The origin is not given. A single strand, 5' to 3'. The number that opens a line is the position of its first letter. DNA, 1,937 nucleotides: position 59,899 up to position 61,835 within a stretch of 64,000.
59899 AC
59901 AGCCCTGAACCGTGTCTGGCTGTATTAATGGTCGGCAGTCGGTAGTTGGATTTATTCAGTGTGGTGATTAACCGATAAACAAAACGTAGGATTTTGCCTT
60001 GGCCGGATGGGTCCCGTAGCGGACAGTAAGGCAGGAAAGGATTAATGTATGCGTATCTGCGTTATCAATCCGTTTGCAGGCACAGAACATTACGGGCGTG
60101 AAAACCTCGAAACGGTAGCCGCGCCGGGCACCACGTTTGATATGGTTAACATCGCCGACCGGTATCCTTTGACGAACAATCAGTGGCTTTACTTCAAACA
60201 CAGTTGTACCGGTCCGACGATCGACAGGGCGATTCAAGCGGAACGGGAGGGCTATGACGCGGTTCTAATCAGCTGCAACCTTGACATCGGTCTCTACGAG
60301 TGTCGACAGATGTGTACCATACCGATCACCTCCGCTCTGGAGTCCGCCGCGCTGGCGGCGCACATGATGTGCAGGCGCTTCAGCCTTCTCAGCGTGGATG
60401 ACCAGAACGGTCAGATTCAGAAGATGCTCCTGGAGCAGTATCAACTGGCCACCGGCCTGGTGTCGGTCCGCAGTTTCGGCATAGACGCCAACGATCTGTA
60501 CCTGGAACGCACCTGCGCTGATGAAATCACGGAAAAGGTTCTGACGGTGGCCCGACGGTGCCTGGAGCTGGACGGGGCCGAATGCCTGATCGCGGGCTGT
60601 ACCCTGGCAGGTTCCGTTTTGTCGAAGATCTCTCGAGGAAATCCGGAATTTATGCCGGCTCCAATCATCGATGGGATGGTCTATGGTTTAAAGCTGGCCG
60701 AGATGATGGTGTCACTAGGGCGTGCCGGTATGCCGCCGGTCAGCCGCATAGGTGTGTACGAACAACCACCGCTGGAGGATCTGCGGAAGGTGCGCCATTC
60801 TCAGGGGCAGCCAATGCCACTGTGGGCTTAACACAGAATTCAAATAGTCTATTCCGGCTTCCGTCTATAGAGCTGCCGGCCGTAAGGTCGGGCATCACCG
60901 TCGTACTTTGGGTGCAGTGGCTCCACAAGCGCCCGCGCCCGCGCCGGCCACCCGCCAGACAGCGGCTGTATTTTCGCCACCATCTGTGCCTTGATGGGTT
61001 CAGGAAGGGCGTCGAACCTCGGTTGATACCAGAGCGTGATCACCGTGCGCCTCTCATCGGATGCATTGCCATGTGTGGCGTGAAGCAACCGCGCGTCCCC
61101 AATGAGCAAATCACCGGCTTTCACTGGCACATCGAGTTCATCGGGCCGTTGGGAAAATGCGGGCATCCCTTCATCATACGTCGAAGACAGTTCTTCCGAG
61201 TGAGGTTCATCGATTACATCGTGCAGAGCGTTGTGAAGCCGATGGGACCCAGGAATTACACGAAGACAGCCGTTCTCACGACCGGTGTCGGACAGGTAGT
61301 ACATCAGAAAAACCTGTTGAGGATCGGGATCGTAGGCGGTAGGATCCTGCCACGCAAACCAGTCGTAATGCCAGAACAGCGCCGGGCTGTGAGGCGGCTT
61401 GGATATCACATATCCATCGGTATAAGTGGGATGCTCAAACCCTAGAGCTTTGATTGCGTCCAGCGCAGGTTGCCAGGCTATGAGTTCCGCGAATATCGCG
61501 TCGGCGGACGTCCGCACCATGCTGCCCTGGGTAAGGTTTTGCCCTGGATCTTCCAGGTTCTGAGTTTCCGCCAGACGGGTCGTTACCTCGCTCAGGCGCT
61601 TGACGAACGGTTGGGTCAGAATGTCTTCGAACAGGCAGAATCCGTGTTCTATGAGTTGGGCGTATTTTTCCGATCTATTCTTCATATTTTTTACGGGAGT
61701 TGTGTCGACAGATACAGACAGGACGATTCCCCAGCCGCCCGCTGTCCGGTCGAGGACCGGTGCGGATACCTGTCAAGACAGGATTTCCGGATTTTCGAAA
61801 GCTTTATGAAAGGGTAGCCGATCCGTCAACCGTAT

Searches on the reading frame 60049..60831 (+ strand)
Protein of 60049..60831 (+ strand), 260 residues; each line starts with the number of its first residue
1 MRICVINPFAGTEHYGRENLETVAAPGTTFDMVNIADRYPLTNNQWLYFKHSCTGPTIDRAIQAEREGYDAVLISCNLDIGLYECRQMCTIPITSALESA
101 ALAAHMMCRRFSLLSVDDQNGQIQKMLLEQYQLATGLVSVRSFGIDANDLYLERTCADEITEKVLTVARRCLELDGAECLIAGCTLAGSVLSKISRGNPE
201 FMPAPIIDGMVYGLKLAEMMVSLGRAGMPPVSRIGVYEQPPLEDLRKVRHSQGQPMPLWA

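Call 35: search_protein_families(library=pfam, proteins=[window:60049-60831:+], max_evalue=0.00001)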
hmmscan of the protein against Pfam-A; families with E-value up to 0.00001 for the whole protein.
window:60049-60831:+ (260 aa): 1 family
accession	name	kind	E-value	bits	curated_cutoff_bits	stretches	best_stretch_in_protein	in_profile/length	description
PF01177.27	Asp_Glu_race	-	1.3e-24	87.6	31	1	3-216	1-210/211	Asp/Glu/Hydantoin racemase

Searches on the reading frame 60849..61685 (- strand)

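Call 35: search_protein_families(library=pfam, proteins=[window:60849-61685:-], max_evalue=0.00001)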
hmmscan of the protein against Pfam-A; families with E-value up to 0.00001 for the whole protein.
window:60849-61685:- (278 aa): 1 family
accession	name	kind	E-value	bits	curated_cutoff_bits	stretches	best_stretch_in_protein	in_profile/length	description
PF05721.19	PhyH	-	6.4e-21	76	22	1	13-214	3-212/213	Phytanoyl-CoA dioxygenase (PhyH)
